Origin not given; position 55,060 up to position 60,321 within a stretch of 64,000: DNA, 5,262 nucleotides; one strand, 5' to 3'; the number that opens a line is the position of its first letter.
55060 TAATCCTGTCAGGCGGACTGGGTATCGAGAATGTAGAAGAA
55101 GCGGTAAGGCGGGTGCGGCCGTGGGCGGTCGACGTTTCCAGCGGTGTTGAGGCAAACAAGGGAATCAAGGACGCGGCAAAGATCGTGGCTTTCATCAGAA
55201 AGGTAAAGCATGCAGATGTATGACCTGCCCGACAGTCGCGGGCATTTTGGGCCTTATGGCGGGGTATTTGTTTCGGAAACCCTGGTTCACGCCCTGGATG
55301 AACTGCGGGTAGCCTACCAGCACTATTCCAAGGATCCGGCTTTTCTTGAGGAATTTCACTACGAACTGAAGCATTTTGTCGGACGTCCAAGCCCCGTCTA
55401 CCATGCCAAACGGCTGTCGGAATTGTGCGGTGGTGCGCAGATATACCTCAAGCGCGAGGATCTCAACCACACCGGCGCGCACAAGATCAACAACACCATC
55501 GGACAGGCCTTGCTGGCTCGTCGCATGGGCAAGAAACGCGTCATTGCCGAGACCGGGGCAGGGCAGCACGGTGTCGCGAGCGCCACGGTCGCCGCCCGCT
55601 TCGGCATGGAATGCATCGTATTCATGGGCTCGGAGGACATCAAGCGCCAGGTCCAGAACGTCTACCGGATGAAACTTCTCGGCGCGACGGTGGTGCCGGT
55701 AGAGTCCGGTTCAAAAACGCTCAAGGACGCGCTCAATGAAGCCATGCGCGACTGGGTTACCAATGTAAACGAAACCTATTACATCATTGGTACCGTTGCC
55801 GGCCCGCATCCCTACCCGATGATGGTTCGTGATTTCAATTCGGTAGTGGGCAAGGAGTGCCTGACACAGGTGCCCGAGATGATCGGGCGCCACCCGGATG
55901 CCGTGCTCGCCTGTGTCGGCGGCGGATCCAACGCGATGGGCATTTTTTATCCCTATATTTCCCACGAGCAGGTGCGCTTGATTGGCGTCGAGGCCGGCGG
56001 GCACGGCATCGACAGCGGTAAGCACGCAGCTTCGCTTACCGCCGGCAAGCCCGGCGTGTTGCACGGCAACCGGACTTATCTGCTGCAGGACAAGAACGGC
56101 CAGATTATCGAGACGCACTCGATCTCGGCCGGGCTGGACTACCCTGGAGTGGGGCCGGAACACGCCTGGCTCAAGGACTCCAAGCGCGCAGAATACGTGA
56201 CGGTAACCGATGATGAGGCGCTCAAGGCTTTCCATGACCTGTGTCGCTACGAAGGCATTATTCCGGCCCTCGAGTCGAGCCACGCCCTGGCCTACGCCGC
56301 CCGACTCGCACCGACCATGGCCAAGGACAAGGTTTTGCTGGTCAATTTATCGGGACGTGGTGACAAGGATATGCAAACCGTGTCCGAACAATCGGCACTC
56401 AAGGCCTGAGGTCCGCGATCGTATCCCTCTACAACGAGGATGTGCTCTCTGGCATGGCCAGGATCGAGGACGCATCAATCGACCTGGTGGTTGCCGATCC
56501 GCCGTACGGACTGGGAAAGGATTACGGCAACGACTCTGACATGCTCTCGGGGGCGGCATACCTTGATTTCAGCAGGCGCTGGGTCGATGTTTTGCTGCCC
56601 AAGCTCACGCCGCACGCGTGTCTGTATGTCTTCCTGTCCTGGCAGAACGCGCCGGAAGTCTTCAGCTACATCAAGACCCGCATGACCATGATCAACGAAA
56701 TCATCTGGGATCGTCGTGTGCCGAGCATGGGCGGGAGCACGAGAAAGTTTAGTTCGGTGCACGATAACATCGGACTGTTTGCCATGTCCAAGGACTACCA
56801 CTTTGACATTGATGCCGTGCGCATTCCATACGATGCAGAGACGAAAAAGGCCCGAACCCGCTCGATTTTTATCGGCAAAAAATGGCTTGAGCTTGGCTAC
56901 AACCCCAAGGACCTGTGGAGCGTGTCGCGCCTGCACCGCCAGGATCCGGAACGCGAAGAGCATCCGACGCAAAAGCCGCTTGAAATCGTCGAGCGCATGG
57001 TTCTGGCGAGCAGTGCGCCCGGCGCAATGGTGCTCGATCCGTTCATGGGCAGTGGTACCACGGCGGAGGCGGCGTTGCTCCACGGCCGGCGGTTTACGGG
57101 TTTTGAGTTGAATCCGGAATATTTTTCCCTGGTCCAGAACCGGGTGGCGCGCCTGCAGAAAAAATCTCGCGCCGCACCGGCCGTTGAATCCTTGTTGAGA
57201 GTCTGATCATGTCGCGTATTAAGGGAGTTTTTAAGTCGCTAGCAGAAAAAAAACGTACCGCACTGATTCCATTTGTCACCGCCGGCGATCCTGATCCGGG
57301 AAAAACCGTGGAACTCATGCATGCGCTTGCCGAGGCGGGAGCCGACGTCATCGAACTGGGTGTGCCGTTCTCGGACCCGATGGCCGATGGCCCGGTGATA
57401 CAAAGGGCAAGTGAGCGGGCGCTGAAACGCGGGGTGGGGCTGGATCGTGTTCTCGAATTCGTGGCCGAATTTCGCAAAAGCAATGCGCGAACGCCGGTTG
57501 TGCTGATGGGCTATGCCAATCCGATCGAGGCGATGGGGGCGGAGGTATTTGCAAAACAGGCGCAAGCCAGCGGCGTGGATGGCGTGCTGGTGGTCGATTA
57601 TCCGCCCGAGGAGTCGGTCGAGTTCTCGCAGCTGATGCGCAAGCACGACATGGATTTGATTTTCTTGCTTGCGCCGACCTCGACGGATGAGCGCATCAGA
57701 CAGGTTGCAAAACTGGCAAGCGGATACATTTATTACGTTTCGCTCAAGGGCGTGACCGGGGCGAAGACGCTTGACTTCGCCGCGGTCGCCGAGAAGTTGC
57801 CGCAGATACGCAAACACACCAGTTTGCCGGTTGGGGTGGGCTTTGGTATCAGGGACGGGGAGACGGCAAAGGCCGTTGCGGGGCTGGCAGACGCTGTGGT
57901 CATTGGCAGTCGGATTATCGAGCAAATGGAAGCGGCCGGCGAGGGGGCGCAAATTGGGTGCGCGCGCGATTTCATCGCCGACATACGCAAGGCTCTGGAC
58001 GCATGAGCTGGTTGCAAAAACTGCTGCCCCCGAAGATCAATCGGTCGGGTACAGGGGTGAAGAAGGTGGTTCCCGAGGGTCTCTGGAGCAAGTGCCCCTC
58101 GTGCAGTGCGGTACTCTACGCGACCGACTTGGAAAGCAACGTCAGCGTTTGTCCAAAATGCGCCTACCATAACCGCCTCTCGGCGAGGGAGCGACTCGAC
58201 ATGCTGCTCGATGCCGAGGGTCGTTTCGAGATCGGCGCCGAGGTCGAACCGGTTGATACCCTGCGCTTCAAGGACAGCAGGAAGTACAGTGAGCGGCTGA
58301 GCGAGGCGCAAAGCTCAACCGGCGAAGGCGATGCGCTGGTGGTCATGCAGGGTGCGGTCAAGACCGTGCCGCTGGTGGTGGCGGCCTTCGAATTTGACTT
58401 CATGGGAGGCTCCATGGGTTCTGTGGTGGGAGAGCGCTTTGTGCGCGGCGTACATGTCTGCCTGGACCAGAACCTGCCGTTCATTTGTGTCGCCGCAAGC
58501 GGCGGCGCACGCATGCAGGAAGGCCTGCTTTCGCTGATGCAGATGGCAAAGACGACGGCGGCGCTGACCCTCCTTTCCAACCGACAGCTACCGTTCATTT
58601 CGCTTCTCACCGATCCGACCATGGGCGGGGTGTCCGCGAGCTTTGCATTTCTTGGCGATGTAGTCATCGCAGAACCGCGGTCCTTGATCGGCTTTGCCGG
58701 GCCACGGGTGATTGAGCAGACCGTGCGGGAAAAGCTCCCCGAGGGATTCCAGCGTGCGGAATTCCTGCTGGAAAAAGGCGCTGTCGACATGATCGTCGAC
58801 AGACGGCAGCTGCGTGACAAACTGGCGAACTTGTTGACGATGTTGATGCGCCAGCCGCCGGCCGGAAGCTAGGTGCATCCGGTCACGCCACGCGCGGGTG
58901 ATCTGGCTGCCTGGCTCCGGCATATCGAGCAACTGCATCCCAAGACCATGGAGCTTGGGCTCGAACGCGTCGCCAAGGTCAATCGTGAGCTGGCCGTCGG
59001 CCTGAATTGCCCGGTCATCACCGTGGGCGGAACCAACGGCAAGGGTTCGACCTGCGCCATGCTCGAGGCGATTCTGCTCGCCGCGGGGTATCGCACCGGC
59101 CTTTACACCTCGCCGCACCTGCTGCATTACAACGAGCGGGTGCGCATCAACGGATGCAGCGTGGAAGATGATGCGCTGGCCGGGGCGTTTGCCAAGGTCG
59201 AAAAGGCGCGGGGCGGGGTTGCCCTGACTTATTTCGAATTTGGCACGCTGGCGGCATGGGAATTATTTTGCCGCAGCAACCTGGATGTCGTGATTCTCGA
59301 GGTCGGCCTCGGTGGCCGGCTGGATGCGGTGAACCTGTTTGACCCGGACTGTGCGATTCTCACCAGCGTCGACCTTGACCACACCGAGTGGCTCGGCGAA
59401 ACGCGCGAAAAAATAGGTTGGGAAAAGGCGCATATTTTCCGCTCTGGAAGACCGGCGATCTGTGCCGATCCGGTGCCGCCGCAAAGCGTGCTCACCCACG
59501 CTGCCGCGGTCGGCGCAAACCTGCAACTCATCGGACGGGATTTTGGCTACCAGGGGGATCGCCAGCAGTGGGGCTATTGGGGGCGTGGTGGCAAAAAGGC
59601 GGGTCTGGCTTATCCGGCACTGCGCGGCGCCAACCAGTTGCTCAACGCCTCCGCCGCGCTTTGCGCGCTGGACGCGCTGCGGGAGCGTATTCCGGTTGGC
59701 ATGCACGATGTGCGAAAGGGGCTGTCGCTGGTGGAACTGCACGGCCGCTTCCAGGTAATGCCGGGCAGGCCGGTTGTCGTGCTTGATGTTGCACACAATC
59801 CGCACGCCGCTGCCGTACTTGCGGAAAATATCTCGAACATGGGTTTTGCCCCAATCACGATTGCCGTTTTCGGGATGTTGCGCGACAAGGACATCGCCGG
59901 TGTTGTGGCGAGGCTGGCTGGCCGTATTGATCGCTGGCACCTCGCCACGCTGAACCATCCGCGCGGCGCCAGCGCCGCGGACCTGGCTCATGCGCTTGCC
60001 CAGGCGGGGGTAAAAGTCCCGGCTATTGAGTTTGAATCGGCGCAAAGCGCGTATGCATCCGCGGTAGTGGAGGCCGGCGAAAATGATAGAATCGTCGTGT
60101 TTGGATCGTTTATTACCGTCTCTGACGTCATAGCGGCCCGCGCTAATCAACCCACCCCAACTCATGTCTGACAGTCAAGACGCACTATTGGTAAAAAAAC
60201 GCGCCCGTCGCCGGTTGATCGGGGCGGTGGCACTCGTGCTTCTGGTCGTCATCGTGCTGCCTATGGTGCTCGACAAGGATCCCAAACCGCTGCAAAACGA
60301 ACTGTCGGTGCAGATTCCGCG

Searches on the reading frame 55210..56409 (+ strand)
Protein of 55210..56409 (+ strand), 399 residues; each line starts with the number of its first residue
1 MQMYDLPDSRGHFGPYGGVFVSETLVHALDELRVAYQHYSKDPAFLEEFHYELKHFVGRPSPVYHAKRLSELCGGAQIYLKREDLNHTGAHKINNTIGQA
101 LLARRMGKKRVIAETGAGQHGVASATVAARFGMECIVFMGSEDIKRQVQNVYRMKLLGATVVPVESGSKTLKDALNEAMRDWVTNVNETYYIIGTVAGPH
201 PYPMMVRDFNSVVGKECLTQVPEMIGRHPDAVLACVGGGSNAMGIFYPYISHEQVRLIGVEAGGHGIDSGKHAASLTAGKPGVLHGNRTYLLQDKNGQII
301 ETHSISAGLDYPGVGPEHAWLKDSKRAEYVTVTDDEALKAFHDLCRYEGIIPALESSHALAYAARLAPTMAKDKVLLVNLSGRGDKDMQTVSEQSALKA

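Call 51: search_protein_families(library=pfam, proteins=[window:55210-56409:+], max_evalue=0.000001)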
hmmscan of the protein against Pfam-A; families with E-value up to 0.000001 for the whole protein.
window:55210-56409:+ (399 aa): 1 family
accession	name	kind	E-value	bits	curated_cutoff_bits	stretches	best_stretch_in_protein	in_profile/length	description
PF00291.31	PALP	-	2e-45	155.8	35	1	58-382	5-295/295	Pyridoxal-phosphate dependent enzyme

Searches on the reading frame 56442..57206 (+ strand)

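Call 51: search_protein_families(library=pfam, proteins=[window:56442-57206:+], max_evalue=0.000001)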
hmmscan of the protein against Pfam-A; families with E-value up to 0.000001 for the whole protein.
window:56442-57206:+ (254 aa): 1 family
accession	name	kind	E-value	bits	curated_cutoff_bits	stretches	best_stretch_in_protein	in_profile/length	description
PF01555.25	N6_N4_Mtase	-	4.6e-50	171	26.7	1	13-232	1-220/221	DNA methylase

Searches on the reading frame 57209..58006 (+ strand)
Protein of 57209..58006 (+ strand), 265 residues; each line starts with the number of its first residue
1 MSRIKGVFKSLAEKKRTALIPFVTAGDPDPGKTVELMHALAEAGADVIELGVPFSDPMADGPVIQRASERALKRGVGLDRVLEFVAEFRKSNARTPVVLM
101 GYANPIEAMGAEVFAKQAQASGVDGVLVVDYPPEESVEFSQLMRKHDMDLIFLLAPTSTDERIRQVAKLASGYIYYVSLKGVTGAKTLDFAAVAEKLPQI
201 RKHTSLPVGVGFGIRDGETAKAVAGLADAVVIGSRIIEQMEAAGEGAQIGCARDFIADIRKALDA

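Call 51: search_protein_families(library=pfam, proteins=[window:57209-58006:+], max_evalue=0.000001)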
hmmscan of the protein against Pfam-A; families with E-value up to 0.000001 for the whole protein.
window:57209-58006:+ (265 aa): 1 family
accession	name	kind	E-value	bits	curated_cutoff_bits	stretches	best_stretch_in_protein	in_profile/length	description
PF00290.26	Trp_syntA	-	5e-91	304.7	27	1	8-251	1-244/259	Tryptophan synthase alpha chain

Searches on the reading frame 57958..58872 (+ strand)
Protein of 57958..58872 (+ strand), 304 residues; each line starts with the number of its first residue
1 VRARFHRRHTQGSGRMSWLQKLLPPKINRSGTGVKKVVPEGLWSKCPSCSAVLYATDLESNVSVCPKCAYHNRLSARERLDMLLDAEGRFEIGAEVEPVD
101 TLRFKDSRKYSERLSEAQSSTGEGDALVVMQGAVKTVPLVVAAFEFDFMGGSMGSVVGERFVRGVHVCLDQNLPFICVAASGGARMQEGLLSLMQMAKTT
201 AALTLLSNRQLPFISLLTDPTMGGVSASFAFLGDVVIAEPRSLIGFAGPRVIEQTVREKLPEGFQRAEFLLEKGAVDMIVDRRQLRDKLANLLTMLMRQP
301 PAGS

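Call 51: search_protein_families(library=pfam, proteins=[window:57958-58872:+], max_evalue=0.000001)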
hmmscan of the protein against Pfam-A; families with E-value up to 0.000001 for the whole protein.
window:57958-58872:+ (304 aa): 2 families
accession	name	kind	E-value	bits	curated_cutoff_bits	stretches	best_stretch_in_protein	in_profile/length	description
PF01039.27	Carboxyl_trans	-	1.2e-17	64.2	22.3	1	98-256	25-177/493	Carboxyl transferase domain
PF17848.7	Zn_ribbon_ACC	-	2.8e-11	43.8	24.5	1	43-68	1-26/26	Acetyl-CoA carboxylase zinc finger domain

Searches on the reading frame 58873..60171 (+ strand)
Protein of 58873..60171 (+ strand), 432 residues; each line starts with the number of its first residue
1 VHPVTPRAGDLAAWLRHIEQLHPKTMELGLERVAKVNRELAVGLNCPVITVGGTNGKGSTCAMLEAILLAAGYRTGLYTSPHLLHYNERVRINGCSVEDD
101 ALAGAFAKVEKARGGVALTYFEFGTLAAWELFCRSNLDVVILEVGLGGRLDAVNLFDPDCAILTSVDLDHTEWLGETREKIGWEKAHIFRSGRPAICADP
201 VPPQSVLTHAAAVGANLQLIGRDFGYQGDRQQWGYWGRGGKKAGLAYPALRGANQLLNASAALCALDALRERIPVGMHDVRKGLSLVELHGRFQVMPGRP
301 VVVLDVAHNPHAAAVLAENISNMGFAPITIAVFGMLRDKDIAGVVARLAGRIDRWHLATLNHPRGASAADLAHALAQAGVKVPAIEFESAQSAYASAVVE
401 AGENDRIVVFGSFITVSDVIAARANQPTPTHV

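Call 51: search_protein_families(library=pfam, proteins=[window:58873-60171:+], max_evalue=0.000001)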
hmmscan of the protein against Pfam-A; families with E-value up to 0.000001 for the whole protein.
window:58873-60171:+ (432 aa): 2 families
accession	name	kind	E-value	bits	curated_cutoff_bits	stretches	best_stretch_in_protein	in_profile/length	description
PF02875.26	Mur_ligase_C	-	6.6e-22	79.1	28.4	1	291-413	1-127/127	Mur ligase, glutamate ligase domain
PF08245.18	Mur_ligase_M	-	1.3e-08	35.5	24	1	51-191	1-112/200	Mur ligase middle domain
